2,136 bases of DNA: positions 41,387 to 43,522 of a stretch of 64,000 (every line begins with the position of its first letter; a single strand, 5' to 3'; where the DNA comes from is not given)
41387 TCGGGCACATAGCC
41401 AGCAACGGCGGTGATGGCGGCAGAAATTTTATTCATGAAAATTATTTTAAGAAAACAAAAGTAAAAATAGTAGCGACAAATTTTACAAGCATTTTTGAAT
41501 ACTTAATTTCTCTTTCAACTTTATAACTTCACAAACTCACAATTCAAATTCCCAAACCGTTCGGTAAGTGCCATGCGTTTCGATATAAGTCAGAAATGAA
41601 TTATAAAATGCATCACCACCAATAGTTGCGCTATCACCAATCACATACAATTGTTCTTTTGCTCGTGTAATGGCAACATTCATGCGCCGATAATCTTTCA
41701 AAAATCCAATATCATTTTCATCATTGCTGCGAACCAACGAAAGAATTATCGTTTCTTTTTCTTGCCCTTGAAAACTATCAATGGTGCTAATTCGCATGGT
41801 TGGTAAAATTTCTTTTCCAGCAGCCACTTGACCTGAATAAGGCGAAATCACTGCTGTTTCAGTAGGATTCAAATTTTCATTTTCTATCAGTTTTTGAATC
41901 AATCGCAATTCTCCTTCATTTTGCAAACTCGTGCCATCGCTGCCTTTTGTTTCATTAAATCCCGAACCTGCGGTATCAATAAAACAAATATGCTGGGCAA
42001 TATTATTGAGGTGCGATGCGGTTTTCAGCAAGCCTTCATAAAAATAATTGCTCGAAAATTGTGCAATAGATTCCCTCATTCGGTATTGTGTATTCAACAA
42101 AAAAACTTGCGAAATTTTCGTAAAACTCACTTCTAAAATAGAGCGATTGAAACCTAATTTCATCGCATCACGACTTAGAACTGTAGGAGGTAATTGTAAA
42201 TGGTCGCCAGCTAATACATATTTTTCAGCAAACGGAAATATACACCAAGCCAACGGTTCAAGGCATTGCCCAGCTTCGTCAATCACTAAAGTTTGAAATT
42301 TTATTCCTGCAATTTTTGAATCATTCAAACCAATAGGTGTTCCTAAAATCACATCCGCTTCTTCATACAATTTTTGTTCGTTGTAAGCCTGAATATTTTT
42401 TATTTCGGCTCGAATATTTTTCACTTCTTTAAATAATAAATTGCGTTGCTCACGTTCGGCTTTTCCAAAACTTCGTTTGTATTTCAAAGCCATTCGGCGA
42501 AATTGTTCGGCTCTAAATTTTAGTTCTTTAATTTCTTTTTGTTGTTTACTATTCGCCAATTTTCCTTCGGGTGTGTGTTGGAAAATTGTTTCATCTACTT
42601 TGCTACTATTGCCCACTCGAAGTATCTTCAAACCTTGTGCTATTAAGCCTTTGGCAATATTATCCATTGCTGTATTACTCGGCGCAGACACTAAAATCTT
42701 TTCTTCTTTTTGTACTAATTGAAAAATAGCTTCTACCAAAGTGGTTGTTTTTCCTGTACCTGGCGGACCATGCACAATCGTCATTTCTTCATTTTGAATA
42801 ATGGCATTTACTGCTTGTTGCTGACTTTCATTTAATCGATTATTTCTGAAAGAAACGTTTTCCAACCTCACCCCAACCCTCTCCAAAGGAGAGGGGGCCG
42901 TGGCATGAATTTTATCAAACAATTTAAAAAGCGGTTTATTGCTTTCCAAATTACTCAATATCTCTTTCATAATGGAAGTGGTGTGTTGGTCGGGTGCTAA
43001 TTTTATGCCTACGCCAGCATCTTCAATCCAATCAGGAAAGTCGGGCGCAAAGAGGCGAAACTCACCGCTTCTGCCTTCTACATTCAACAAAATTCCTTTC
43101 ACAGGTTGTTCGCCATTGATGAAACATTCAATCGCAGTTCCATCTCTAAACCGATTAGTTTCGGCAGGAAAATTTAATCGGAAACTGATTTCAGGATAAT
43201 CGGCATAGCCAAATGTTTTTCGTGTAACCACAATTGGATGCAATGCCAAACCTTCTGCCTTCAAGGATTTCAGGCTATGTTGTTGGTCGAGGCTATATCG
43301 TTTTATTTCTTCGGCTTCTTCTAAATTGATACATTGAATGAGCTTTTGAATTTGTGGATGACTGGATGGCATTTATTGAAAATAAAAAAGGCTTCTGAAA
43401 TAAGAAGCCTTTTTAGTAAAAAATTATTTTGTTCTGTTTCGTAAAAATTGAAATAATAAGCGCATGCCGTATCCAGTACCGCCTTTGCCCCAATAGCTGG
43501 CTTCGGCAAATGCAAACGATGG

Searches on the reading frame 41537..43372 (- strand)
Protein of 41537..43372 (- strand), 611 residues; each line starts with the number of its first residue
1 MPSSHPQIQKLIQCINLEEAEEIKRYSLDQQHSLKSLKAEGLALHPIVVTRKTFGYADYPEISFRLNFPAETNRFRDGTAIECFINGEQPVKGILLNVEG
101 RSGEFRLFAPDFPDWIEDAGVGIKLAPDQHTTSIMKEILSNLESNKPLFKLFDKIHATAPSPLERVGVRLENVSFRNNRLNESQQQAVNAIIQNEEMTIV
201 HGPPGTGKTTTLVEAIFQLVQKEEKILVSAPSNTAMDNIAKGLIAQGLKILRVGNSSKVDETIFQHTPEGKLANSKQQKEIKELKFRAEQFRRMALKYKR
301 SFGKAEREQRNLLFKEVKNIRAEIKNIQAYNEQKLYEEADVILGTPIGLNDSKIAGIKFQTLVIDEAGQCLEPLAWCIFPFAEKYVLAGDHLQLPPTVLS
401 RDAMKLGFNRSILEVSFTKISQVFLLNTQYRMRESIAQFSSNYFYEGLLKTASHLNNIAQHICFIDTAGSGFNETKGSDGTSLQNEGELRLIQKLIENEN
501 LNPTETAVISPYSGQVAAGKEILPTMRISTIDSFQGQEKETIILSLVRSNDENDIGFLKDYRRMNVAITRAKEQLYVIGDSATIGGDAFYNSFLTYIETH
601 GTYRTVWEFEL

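Call 65: search_protein_families(library=ncbifam, max_evalue=0.00001, proteins=[window:41537-43372:-])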
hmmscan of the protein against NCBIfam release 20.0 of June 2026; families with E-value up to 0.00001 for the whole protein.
window:41537-43372:- (611 aa): 7 families
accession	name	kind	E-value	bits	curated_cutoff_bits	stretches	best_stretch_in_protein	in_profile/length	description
TIGR00376.1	TIGR00376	hypoth_equivalog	1.3e-102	344.4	348.9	2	318-605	325-635/639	IGHMBP2 family helicase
NF040671.1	PLuB_AAA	exception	6.8e-46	156.2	999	2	357-600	961-1251/1256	PLuB system helicase-like protein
NF058533.1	antiphage_ProA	equivalog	2.3e-11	41.9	1500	0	183-248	653-717/1903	anti-phage protein ProA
TIGR01448.2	helicase_RecD2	equivalog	3.4e-10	38.7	500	1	178-232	315-368/713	SF1B family DNA helicase RecD2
TIGR01447.1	recD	equivalog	3.6e-09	35.7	310.15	1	161-240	137-213/597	exodeoxyribonuclease V subunit alpha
NF042953.1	Hhe_antiphage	equivalog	3.4e-07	28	2000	0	357-447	1280-1379/1797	DUF4011 domain-containing anti-phage protein Hhe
NF041000.1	ATPase_ComGA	equivalog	7.2e-06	25.2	300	0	169-225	99-158/267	competence type IV pilus ATPase ComGA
